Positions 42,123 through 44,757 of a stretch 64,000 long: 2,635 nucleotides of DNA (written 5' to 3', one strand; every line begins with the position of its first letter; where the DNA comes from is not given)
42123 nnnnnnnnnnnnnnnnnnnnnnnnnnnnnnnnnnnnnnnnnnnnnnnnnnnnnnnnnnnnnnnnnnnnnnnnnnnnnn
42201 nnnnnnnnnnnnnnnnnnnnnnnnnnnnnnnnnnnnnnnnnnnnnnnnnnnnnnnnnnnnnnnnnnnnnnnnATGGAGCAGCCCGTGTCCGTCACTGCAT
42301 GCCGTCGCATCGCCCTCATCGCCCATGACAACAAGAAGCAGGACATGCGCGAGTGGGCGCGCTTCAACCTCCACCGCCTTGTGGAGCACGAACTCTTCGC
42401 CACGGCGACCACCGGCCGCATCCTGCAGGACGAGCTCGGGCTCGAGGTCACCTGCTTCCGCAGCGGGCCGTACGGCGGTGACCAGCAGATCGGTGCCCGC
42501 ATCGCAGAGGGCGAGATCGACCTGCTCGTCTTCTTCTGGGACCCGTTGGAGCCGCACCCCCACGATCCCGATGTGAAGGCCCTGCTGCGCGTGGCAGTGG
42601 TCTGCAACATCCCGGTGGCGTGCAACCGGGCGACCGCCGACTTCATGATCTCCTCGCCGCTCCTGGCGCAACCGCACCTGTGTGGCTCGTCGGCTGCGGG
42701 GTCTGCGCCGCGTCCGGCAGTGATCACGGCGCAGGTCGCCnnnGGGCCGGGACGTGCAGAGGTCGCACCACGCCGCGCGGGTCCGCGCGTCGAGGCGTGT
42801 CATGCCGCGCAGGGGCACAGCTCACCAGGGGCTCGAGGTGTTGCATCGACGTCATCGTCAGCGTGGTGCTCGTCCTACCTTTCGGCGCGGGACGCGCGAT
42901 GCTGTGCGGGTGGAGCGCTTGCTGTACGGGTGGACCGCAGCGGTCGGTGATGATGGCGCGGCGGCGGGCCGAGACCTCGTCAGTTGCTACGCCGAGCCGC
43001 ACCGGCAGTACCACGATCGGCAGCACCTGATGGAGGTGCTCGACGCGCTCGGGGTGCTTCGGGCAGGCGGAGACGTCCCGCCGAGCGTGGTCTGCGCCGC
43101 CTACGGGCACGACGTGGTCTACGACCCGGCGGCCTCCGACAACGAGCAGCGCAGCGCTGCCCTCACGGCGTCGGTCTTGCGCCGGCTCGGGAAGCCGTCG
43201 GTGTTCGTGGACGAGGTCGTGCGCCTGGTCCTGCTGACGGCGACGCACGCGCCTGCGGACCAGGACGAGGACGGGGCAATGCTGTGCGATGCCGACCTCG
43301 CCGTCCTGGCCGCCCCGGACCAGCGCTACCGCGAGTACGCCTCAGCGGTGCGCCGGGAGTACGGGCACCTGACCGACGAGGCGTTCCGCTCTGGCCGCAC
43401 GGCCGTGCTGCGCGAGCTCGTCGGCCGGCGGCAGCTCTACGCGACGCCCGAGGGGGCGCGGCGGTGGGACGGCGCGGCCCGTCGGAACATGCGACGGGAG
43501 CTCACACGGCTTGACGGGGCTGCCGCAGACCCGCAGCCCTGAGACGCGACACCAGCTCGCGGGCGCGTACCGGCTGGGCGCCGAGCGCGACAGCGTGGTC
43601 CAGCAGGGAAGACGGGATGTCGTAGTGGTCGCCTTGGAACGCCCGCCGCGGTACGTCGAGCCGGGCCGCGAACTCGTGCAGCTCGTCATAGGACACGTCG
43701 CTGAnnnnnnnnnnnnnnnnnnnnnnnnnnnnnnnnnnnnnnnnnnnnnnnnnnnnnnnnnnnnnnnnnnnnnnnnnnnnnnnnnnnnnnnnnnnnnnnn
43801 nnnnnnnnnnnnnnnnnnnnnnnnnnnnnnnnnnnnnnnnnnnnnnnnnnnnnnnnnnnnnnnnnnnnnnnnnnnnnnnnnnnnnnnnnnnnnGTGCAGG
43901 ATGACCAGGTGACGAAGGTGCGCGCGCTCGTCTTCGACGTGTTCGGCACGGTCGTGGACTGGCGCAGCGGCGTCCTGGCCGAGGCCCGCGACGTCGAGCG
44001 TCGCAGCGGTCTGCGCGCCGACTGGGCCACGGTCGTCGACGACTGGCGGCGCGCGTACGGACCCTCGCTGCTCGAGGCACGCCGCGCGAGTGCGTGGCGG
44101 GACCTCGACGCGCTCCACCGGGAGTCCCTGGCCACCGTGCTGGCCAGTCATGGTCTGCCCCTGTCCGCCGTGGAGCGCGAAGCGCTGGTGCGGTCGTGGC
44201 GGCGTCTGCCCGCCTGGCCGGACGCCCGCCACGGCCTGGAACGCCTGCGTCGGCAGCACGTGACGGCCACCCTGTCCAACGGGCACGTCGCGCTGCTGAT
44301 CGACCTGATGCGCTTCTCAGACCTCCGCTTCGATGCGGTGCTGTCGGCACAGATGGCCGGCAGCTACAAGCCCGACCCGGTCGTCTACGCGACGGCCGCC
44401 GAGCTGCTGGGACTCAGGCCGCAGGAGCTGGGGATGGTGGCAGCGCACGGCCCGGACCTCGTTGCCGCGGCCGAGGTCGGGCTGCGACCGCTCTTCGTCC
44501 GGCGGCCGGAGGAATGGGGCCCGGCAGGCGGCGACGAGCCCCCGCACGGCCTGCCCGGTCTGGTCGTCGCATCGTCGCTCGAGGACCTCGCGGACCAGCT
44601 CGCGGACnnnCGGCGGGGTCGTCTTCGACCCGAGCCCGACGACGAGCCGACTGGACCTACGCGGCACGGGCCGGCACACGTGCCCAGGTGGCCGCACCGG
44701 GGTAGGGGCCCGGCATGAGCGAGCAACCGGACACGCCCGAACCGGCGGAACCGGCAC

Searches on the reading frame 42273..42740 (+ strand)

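Call 19: search_protein_families(library=pfam, max_evalue=0.01, proteins=[window:42273-42740:+])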
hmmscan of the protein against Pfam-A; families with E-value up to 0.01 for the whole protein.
window:42273-42740:+ (156 aa): 1 family
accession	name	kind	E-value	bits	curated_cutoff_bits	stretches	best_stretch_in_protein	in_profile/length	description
PF02142.27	MGS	-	1e-16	61.3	24.1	1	33-116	9-93/94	MGS-like domain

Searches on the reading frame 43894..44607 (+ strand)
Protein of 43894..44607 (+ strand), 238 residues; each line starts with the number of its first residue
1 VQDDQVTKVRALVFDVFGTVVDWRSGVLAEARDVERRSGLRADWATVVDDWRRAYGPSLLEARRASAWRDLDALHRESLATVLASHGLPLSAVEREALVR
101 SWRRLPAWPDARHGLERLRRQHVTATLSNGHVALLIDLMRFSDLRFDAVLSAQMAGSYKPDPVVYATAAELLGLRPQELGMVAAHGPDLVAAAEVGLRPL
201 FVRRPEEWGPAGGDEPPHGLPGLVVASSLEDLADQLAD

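Call 49: search_protein_families(library=pfam, max_evalue=0.001, proteins=[window:43894-44607:+])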
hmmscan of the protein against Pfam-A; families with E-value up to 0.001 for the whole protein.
window:43894-44607:+ (238 aa): 2 families
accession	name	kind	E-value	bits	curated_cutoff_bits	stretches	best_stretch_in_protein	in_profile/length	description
PF00702.32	Hydrolase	-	1.7e-13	51.8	26.4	1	9-196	1-191/191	haloacid dehalogenase-like hydrolase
PF13419.12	HAD_2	-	0.00034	21.2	23.8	1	109-198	82-174/178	Haloacid dehalogenase-like hydrolase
